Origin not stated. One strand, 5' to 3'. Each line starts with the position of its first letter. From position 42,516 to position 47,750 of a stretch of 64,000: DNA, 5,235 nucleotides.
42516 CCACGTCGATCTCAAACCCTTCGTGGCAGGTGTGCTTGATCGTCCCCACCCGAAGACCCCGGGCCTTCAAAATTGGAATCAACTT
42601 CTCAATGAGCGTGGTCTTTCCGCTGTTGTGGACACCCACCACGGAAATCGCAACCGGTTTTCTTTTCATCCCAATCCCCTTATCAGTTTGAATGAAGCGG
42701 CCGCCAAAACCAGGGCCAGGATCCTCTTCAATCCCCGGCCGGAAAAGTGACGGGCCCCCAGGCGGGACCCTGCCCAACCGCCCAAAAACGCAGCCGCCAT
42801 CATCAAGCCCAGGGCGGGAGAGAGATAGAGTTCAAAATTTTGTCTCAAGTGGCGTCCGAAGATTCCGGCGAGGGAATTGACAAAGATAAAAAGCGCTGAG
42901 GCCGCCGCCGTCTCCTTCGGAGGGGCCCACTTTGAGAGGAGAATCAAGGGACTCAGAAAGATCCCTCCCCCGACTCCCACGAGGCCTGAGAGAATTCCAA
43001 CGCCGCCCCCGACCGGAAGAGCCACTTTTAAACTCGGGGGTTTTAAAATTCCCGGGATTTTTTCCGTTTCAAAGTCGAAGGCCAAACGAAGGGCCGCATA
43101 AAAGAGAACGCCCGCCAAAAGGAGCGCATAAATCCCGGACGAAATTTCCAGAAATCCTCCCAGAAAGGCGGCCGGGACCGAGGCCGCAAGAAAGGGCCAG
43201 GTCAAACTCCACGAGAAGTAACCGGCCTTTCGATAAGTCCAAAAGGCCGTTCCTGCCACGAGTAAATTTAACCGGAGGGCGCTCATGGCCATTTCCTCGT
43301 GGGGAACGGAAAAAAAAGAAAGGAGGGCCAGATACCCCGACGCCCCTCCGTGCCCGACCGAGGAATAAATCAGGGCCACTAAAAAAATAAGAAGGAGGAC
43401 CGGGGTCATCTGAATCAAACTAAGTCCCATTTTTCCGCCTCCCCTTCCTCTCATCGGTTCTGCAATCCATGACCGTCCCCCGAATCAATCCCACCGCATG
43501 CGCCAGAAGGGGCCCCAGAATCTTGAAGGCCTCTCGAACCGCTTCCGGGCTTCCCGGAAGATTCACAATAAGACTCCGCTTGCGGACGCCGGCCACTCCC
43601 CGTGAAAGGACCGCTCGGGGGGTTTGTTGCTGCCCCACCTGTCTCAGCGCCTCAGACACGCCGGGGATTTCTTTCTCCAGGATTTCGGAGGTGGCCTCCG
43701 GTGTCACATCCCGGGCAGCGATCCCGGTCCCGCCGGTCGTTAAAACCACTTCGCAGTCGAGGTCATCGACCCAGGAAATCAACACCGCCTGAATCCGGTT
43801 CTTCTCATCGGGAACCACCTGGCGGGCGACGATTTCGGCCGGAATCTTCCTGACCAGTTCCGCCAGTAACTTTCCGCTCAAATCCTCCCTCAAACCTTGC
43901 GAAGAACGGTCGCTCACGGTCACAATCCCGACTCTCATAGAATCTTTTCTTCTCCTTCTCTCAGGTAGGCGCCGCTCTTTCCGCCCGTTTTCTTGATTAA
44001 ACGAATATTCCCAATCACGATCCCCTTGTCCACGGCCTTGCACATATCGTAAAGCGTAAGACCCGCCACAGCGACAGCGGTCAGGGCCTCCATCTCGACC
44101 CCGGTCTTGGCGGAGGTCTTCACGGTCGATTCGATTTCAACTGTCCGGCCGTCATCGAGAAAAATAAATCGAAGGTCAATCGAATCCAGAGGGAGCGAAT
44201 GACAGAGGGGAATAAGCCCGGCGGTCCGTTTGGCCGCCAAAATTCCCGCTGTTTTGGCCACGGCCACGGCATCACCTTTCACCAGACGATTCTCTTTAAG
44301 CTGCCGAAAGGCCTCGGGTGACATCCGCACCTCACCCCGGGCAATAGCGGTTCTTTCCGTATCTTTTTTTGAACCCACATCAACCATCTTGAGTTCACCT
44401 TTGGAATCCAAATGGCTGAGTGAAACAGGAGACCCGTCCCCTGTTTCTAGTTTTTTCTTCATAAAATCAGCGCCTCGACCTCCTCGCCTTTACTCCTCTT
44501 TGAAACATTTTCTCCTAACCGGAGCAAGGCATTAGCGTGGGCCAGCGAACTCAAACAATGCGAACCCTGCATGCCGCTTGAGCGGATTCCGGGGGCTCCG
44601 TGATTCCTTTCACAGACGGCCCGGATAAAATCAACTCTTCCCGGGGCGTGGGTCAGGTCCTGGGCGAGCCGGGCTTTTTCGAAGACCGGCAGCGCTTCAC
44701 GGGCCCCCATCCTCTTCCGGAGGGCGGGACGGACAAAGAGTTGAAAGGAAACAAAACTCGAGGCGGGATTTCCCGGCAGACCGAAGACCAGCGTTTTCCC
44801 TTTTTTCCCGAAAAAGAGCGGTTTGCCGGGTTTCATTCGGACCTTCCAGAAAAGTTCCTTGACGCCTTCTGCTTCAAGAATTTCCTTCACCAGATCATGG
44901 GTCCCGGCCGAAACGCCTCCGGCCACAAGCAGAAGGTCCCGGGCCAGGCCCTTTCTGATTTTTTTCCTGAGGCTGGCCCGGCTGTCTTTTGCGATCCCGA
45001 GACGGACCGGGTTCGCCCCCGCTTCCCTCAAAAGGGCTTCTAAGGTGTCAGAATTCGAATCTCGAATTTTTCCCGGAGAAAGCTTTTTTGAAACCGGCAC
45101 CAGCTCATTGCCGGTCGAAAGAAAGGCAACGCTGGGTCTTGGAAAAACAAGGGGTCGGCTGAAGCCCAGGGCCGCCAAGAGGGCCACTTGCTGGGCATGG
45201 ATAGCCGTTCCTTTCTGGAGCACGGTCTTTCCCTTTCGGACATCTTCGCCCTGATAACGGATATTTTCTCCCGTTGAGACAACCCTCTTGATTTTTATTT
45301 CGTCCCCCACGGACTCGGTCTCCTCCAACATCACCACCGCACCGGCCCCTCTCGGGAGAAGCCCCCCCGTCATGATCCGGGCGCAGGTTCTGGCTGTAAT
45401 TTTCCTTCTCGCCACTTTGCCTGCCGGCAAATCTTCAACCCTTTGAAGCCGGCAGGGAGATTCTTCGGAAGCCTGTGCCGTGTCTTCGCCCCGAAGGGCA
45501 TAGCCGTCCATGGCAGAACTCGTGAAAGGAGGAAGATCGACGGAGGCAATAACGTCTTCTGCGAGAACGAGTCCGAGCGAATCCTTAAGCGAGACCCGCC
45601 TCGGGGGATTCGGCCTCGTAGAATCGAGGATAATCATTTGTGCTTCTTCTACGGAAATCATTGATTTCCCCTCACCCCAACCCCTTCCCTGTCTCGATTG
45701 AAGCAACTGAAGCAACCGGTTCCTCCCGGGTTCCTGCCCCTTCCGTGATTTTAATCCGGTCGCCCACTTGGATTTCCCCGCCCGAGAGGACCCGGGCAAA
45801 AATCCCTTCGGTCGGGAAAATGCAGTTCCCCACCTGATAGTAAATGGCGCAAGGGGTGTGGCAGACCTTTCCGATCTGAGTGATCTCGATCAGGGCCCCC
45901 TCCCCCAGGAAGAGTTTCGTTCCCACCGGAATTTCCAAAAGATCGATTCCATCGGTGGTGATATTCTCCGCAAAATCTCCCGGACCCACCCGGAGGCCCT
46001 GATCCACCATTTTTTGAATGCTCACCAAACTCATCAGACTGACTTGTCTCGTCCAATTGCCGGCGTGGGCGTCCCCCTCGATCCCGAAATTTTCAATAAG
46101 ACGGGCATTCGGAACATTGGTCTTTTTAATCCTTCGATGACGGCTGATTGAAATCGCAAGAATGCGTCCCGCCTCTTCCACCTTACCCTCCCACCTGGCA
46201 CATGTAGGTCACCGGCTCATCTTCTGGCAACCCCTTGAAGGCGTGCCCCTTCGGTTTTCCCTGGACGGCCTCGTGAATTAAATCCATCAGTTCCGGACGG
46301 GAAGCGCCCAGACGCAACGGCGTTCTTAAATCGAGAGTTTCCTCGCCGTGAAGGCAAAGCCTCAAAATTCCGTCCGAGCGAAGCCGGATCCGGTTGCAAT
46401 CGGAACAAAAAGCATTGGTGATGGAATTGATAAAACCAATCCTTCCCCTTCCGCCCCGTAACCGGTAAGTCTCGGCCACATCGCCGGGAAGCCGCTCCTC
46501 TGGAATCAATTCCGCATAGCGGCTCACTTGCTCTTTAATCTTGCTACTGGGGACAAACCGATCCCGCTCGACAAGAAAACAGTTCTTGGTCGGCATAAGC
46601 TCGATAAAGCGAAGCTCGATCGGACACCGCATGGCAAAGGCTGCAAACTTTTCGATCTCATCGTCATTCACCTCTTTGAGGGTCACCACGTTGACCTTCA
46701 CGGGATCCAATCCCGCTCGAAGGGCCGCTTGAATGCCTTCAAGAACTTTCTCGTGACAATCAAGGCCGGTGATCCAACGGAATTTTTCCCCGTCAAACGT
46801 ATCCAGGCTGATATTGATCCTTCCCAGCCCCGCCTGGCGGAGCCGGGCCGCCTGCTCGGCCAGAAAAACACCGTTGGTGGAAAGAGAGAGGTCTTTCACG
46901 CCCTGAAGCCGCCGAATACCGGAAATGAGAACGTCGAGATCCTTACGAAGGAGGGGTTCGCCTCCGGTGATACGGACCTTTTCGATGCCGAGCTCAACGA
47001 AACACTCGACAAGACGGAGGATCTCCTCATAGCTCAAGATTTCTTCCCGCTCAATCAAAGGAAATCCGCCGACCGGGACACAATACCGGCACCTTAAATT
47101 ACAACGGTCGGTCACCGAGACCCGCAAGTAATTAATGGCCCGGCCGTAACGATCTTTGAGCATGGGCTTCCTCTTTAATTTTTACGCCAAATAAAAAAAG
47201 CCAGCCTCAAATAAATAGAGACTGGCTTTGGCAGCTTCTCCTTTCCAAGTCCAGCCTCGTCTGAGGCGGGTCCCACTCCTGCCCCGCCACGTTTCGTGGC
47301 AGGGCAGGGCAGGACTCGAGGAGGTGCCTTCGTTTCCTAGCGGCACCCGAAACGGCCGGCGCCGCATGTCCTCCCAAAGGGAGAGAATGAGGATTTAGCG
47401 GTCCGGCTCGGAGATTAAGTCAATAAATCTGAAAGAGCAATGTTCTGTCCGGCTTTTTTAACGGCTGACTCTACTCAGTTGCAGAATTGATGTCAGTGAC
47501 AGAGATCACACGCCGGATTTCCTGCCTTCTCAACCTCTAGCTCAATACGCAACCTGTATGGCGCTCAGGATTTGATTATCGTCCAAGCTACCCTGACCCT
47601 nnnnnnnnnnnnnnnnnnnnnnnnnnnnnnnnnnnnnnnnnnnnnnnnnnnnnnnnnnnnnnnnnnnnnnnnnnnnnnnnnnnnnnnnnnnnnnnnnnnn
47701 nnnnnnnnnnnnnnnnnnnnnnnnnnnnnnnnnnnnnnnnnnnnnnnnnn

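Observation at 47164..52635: Tat-exported two-subunit Cys-ligand molybdoenzyme with TorD-like chaperone and an OprO/P-type anion porin, sitting directly upstream of a bis-MGD biosynthesis cluster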

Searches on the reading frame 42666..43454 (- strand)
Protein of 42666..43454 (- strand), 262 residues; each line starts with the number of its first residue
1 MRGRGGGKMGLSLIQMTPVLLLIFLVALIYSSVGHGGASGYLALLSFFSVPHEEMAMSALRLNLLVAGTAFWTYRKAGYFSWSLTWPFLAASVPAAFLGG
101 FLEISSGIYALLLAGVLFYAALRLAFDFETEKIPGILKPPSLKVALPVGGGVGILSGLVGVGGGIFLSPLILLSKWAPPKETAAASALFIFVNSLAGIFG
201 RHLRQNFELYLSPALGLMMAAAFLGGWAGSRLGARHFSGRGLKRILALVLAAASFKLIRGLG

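Call 3: search_protein_families(library=pfam, proteins=[window:42666-43454:-])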
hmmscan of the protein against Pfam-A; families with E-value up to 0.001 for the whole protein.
window:42666-43454:- (262 aa): 1 family
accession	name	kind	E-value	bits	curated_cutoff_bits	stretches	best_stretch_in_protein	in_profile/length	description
PF01925.25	TauE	-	4.9e-33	115.2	32.6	1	20-257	2-237/237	Sulfite exporter TauE/SafE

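Call 4: search_protein_families(library=ncbifam, proteins=[window:42666-43454:-])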
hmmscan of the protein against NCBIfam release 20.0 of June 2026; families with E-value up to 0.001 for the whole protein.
window:42666-43454:- (262 aa): 1 family
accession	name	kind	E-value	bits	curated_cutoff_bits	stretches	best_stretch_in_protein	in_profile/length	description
NF040961.1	MamO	equivalog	0.0005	18.5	800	1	149-257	535-647/648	magnetosome protein MamO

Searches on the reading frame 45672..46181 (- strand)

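Call 3: search_protein_families(library=pfam, proteins=[window:45672-46181:-])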
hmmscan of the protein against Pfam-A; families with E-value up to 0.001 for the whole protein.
window:45672-46181:- (169 aa): 1 family
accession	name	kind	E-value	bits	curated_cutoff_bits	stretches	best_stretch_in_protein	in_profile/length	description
PF03473.23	MOSC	-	4.6e-10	40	22.7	1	38-143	3-119/120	MOSC domain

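Call 4: search_protein_families(library=ncbifam, proteins=[window:45672-46181:-])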
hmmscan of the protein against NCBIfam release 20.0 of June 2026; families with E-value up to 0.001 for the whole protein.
window:45672-46181:- (169 aa): 1 family
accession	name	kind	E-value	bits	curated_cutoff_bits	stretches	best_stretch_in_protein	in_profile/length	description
NF011069.0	PRK14499.1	equivalog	1.9e-57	194.7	457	1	4-147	162-307/308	cyclic pyranopterin monophosphate synthase MoaC/MOSC-domain-containing protein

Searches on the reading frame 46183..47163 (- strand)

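Call 3: search_protein_families(library=pfam, proteins=[window:46183-47163:-])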
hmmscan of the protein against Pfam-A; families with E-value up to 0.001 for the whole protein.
window:46183-47163:- (326 aa): 2 families
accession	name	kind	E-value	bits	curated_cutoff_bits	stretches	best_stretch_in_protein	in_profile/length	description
PF04055.27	Radical_SAM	-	7.1e-36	124.3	29.5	1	15-176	1-165/166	Radical SAM superfamily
PF06463.18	Mob_synth_C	-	7.8e-34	116.8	37.4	1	182-308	1-127/128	Molybdenum Cofactor Synthesis C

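Call 4: search_protein_families(library=ncbifam, proteins=[window:46183-47163:-])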
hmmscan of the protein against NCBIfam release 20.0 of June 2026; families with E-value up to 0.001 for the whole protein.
window:46183-47163:- (326 aa): 59 families (the best 25 are shown)
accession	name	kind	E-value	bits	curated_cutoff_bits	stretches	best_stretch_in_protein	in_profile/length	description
TIGR02666.1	moaA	equivalog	1.6e-108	362.7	284.05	1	2-326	1-336/336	GTP 3',8-cyclase MoaA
TIGR02668.1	moaA_archaeal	equivalog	2.4e-78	263.2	325.25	1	2-301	1-296/303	GTP 3',8-cyclase MoaA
NF001199.0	PRK00164.2-1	equivalog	2.3e-76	256.9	231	1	1-301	2-299/308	GTP 3',8-cyclase MoaA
TIGR04347.1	pseudo_SAM_Halo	equivalog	2.8e-19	69.6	525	1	16-172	43-194/390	TIGR04347 family pseudo-SAM/SPASM protein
NF045646.2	rSAM_Se_TrsS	equivalog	3.3e-18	65.5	490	1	15-191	90-265/441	radical SAM (seleno)protein TrsS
NF045574.1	sacti_mat_StsB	exception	4e-18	65.5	625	1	15-193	100-270/466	StsB family radical SAM/SPASM domain sactipeptide maturase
TIGR02109.1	PQQ_syn_pqqE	equivalog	4e-18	65.5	381.35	1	14-205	10-197/358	pyrroloquinoline quinone biosynthesis protein PqqE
TIGR04055.1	rSAM_NirJ2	equivalog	5.1e-18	65.7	500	1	17-195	6-180/326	putative heme d1 biosynthesis radical SAM protein NirJ2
NF045702.1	rSAM_GDGT_ether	equivalog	1.8e-17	63.2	450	1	14-179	89-255/486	tetraether lipid synthase Tes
NF050035.1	rSAM_WgK_link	exception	2.5e-17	62.9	650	1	12-168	10-162/367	radical SAM/SPASM peptide maturase WgkB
TIGR04251.1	SCM_rSAM_ScmF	equivalog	6.2e-17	62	400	1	13-177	6-169/353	SynChlorMet cassette radical SAM/SPASM protein ScmF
TIGR04545.1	rSAM_ahbD_hemeb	equivalog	7.5e-17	61.8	500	1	16-187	5-172/339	heme b synthase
NF049973.1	radical_Rv1681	equivalog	2e-16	59.9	380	1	20-178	81-235/326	Rv1681 family radical SAM protein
TIGR04250.1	SCM_rSAM_ScmE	equivalog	2.6e-15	56.2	400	1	14-177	6-165/358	SynChlorMet cassette radical SAM/SPASM protein ScmE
TIGR03962.1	mycofact_rSAM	equivalog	4.5e-15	55.7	265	1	15-198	16-194/339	mycofactocin radical SAM maturase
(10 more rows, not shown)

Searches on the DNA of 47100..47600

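Call 83: search_rna_families(source=window, start=47100, end=47600, threshold=evalue, max_evalue=1, show_alignments=2)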
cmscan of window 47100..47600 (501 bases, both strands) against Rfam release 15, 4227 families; matches with E-value up to 1: 6.
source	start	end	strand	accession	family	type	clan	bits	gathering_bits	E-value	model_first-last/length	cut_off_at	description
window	47266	47425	-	RF01055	Molybdenum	Cis-reg; riboswitch;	-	26.4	36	0.00039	1-135/135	no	Molybdenum/Tungsten riboswitch aptamer (Moco RNA motif)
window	47267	47318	-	RF03734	mir-4773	Gene; miRNA;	-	20.9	100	0.33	1-78/78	no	mir-4773 microRNA precursor family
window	47266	47319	-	RF04132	mir-4436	Gene; miRNA;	-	20.8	74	0.087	1-85/85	no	mir-4436 microRNA precursor family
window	47191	47270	-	RF00378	Qrr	Gene; sRNA;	-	19.8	50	0.38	1-108/108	no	Qrr RNA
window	47269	47315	+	RF03685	MIR9677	Gene; miRNA;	-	19.2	90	0.64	1-87/87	no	MIR9677 microRNA precursor family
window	47267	47361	+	RF00601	SCARNA20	Gene; snRNA; snoRNA; scaRNA;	-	17.8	44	0.4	1-130/130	no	Small Cajal body specific RNA 20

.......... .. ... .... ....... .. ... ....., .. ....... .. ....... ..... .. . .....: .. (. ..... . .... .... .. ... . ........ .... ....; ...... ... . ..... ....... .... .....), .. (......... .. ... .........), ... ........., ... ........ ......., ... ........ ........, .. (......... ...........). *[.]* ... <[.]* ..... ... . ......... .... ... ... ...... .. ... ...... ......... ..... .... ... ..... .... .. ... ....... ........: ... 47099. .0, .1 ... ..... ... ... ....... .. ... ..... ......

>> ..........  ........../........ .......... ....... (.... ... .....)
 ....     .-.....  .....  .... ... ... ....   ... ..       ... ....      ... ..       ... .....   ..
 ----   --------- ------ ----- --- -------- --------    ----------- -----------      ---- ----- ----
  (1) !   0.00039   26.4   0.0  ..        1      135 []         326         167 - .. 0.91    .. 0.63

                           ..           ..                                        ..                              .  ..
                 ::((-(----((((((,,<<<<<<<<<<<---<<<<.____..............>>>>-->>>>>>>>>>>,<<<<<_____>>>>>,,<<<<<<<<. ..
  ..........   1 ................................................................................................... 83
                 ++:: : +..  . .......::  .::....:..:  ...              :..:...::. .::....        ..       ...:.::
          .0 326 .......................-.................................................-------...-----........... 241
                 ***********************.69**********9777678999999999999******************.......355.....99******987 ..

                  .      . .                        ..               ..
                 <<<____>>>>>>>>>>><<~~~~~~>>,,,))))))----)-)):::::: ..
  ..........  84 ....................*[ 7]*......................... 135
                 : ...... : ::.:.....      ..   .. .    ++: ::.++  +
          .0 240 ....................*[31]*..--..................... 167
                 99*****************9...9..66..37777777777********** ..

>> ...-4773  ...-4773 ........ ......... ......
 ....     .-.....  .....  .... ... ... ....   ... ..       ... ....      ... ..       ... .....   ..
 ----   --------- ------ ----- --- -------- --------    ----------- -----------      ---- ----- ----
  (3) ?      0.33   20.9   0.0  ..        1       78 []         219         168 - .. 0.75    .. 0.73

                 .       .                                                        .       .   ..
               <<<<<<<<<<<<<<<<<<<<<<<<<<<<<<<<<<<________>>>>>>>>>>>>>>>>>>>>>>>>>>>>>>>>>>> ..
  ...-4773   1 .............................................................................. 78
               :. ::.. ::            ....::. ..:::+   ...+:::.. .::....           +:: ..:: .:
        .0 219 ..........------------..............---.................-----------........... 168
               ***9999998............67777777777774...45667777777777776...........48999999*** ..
